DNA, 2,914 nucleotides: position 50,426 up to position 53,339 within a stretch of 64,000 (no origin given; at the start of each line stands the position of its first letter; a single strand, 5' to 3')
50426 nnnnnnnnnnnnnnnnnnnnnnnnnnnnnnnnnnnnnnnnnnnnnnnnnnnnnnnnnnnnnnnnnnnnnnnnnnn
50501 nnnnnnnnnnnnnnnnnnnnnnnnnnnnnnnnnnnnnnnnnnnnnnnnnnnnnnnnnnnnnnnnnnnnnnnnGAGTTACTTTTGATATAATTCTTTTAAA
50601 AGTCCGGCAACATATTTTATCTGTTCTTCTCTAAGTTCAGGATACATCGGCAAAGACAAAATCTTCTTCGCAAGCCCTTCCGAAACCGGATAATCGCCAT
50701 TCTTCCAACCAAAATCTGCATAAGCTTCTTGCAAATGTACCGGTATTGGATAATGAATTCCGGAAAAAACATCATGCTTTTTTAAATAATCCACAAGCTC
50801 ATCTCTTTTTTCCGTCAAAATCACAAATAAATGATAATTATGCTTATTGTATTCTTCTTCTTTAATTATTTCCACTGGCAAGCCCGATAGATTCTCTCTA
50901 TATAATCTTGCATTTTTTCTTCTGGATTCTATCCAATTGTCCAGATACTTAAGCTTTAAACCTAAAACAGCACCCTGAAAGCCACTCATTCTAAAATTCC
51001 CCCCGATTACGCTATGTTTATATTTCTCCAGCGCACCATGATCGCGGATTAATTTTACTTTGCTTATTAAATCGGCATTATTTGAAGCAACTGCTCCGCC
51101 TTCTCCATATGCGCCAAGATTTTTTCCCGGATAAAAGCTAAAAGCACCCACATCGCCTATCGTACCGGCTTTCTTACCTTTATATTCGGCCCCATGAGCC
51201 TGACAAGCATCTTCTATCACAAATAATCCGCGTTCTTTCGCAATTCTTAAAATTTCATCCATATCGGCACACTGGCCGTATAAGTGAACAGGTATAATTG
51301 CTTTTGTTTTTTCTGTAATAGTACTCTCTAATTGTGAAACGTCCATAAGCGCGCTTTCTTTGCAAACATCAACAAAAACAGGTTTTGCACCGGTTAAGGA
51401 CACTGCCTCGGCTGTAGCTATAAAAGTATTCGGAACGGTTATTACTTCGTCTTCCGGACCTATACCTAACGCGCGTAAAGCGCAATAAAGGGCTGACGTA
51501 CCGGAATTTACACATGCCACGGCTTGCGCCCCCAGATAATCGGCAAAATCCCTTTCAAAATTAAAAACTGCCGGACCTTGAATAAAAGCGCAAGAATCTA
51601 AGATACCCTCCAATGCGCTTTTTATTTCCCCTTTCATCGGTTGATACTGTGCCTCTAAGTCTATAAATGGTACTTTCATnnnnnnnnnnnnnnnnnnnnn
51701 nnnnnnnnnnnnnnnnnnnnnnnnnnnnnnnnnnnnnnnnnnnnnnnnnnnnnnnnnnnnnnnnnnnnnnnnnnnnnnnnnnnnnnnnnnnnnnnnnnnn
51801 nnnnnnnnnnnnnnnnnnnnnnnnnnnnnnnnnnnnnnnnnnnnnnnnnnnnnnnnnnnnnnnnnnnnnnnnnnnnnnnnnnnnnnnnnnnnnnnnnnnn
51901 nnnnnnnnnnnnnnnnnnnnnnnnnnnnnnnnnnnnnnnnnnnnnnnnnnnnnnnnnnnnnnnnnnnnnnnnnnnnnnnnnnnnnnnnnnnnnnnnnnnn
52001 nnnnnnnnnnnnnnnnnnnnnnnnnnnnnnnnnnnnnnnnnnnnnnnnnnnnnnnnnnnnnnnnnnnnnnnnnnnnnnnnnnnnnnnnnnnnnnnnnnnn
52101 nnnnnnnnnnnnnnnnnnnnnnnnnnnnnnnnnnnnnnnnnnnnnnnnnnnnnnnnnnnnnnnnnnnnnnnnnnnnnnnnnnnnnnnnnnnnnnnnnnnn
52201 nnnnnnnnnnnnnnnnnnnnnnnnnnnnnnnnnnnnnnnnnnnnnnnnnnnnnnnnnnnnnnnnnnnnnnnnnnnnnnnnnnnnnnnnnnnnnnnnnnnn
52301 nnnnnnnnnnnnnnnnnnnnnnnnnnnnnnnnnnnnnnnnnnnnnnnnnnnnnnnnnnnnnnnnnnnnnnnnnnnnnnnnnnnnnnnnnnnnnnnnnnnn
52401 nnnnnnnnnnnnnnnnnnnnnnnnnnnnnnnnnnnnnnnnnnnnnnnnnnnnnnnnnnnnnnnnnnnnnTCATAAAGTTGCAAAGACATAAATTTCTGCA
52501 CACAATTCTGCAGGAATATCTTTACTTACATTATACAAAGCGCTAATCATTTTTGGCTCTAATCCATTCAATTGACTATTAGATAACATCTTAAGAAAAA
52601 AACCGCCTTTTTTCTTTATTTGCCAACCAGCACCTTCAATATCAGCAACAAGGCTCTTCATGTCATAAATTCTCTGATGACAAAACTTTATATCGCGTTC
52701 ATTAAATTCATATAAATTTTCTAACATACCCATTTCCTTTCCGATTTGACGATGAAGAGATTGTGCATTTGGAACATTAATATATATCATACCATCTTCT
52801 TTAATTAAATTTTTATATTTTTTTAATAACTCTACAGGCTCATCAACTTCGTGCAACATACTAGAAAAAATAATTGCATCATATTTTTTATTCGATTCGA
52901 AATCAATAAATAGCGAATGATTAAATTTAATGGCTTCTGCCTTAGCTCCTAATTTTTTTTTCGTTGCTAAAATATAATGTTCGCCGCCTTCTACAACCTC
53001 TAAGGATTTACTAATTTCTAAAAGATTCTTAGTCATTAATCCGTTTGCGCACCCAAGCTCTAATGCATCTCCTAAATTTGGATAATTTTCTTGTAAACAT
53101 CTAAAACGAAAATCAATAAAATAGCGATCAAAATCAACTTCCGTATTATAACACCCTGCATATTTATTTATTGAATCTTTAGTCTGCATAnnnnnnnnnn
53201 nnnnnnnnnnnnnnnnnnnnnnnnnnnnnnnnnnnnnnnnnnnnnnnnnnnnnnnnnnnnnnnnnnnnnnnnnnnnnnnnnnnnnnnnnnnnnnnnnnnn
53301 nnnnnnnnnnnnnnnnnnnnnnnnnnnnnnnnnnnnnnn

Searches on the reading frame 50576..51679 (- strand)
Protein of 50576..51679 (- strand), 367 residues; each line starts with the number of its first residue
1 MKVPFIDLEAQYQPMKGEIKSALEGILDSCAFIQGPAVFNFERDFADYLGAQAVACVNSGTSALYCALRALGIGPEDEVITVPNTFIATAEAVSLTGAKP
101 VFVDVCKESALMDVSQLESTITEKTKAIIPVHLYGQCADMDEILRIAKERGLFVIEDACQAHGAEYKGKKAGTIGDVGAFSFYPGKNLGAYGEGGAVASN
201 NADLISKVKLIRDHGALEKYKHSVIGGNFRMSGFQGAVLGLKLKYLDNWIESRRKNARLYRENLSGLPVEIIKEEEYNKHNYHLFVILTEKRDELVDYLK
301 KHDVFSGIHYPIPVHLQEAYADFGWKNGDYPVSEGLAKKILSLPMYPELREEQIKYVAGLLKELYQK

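Call 4: search_protein_families(library=ncbifam, proteins=[window:50576-51679:-], max_evalue=1)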
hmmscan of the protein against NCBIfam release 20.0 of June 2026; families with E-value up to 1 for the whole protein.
window:50576-51679:- (367 aa): 48 families (the best 25 are shown)
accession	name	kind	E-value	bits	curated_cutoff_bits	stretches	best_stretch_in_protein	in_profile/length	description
TIGR03588.1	PseC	equivalog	1.1e-84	284.6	423.5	1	21-363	15-378/380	UDP-4-amino-4,6-dideoxy-N-acetyl-beta-L-altrosamine transaminase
NF008687.0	PRK11706.1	equivalog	6.6e-72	242.3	375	1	45-364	40-373/375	dTDP-4-amino-4,6-dideoxygalactose transaminase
TIGR04181.1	NHT_00031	hypoth_equivalog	1.3e-64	218.3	420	1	34-344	28-357/359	LegC family aminotransferase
NF008658.2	PRK11658.1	equivalog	7.3e-62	209.2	631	1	20-365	17-377/379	UDP-4-amino-4-deoxy-L-arabinose aminotransferase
TIGR02379.1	ECA_wecE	subfamily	1.3e-59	201.9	434.85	1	46-364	41-374/376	dTDP-4-amino-4,6-dideoxy-D-glucose transaminase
TIGR04427.1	PLP_DesI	equivalog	5.7e-56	190.3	650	1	34-362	50-380/390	dTDP-4-dehydro-6-deoxyglucose aminotransferase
NF011936.0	PRK15407.1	equivalog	1.5e-53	182.1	423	2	18-215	48-251/440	lipopolysaccharide biosynthesis protein RfbH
NF005816.0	PRK07682.1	equivalog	9.7e-11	40.9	620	1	54-161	93-206/390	aminotransferase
NF041091.1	asp_aminotase_Arch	equivalog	5.4e-10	38.7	550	1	52-158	88-200/376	aspartate aminotransferase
NF005817.0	PRK07683.1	equivalog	1.1e-09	37.5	575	1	50-158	88-201/387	aminotransferase A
NF004770.0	PRK06108.1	subfamily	9.1e-09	34.6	422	1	42-160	87-212/396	pyridoxal phosphate-dependent aminotransferase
NF006569.0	PRK09082.1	subfamily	5.1e-08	32.4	420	1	53-162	93-207/386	methionine aminotransferase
NF041364.1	GntC_guanitoxin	equivalog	9.2e-08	31.4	415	1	59-158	67-174/356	guanitoxin biosynthesis PLP-dependent (S)-gamma-hydroxy-L-arginine cyclodehydratase GntC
NF004975.0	PRK06348.1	equivalog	1e-07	31.3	549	1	42-158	80-202/384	pyridoxal phosphate-dependent aminotransferase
NF009079.0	PRK12414.1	subfamily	3e-07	29.8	481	1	48-130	87-168/384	methionine aminotransferase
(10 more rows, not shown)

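Call 5: search_protein_families(library=pfam, proteins=[window:50576-51679:-], max_evalue=1)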
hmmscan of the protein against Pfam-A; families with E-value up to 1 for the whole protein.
window:50576-51679:- (367 aa): 7 families
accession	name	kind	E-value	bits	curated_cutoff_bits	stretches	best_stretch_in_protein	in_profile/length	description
PF01041.23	DegT_DnrJ_EryC1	-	2.7e-119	399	19.8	1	16-360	4-358/360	DegT/DnrJ/EryC1/StrS aminotransferase family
PF00155.27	Aminotran_1_2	-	1e-07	32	19.7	1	40-215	46-248/361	Aminotransferase class I and II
PF01053.26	Cys_Met_Meta_PP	-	4.6e-07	29.2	27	1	34-166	50-182/381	Cys/Met metabolism PLP-dependent enzyme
PF00266.25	Aminotran_5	-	1.3e-06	28.1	21.5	1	41-163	48-181/371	Aminotransferase class-V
PF01212.27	Beta_elim_lyase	-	3.4e-06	27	27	1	34-280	30-281/288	Beta-eliminating lyase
PF06338.17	ComK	-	0.001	19.3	22.3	1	120-174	5-63/152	ComK protein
PF22080.2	Dark_CARD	-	0.12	13.4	25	1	270-298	34-61/82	Dark, CARD domain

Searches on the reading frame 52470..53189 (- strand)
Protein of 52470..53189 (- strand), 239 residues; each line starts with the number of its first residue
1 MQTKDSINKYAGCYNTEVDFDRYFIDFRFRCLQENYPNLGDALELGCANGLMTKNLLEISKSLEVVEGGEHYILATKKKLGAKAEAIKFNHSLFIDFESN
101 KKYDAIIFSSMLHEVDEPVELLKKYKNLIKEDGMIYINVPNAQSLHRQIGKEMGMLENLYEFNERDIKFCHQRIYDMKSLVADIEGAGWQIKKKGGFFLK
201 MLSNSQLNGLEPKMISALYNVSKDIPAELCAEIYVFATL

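Call 4: search_protein_families(library=ncbifam, proteins=[window:52470-53189:-], max_evalue=1)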
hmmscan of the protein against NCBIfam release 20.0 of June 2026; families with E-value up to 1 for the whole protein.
window:52470-53189:- (239 aa): 13 families
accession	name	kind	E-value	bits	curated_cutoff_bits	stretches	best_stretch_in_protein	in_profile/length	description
TIGR01983.1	UbiG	equivalog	1.5e-08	34.3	102.95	1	42-141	53-155/228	bifunctional 2-polyprenyl-6-hydroxyphenol methylase/3-demethylubiquinol 3-O-methyltransferase UbiG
NF041650.1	nod_mtase_NodS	equivalog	9.8e-07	28.7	300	1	38-130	38-129/190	nodulation methyltransferase NodS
NF012222.1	erm_A_23S_MT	exception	4e-05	23.3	475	1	41-117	33-108/243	23S rRNA (adenine(2058)-N(6))-methyltransferase Erm(A)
TIGR04345.1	ovoA_Cterm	equivalog_domain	6.7e-05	22.5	170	1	100-141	132-173/242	putative 4-mercaptohistidine N1-methyltransferase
NF045844.1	BC85_0335_fam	subfamily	0.0014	18.3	65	1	88-163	131-204/215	BC85_0335 family putative methyltransferase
NF043040.1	corrin_prot_MT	hypoth_equivalog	0.0024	17.3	180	1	41-137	44-147/216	corrinoid protein-associated methyltransferase CpaM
NF010703.0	PRK14103.1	equivalog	0.0042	16.5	320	1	43-190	34-178/256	trans-aconitate 2-methyltransferase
TIGR02072.1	BioC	equivalog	0.005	16.7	184.95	1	41-146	37-141/244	malonyl-ACP O-methyltransferase BioC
TIGR02081.1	metW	equivalog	0.0058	16.2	189.5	1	37-126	12-99/194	methionine biosynthesis protein MetW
NF008264.0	PRK11036.1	equivalog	0.0063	16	366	1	75-197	81-208/261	tRNA uridine 5-oxyacetic acid(34) methyltransferase CmoM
TIGR00755.1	ksgA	equivalog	0.011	15.1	171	1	41-108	32-99/256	16S rRNA (adenine(1518)-N(6)/adenine(1519)-N(6))-dimethyltransferase RsmA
NF000499.2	Erm23S_rRNA_broad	equivalog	0.053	12.9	212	1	42-102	27-86/244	23S ribosomal RNA methyltransferase Erm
NF041820.1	daptide_MTase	equivalog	0.25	10.8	175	1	40-146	38-151/243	daptide-type RiPP biosynthesis methyltransferase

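Call 5: search_protein_families(library=pfam, proteins=[window:52470-53189:-], max_evalue=1)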
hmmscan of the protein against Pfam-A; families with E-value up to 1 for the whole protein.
window:52470-53189:- (239 aa): 9 families
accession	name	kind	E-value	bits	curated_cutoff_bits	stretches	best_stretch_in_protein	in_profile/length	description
PF13489.12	Methyltransf_23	-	1.2e-11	45.1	27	1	26-191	11-161/164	Methyltransferase domain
PF05401.17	NodS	-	1.6e-10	41.6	24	1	37-134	42-141/201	Nodulation protein S (NodS)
PF08242.18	Methyltransf_12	-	8.7e-08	33.2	30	1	43-135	1-98/98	Methyltransferase domain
PF08241.18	Methyltransf_11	-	6.5e-07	30.3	21.2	1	43-137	1-95/95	Methyltransferase domain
PF13847.12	Methyltransf_31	-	2.7e-06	27.5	27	1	42-155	7-128/145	Methyltransferase domain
PF13649.12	Methyltransf_25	-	2.4e-05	25.4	27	1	43-133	2-97/97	Methyltransferase domain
PF05891.18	Methyltransf_PK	-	0.00019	21.5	27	1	37-143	54-165/218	AdoMet dependent proline di-methyltransferase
PF05175.20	MTS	-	0.0014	18.7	23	1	32-159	27-160/170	Methyltransferase small domain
PF00398.26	RrnaAD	-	0.11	12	24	1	43-113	35-96/263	Ribosomal RNA adenine dimethylase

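Call 60: search_solved_structures(query=window:52470-53189:-, max_evalue=0.01)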
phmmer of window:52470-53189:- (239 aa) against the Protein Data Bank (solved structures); distinct sequences matched with E-value up to 0.01: 7.
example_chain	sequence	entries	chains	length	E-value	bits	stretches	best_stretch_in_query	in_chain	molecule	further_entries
2p7h_A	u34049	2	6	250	5.9e-22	81.4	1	14-235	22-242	Hypothetical protein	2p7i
3cc8_A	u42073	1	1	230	8.5e-05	25.3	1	40-193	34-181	Putative methyltransferase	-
3i9f_A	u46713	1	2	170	0.00052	22.7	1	40-137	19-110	Putative type 11 methyltransferase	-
5dm1_A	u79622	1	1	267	0.0034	20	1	17-165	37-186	Methyltransferase domain family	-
5dm2_A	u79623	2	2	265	0.0035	20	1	17-164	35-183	Methyltransferase domain family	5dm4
4kwc_A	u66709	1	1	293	0.0045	19.6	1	40-164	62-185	BpumL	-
1y8c_A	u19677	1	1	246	0.0046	19.6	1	8-151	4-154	S-adenosylmethionine-dependent methyltransferase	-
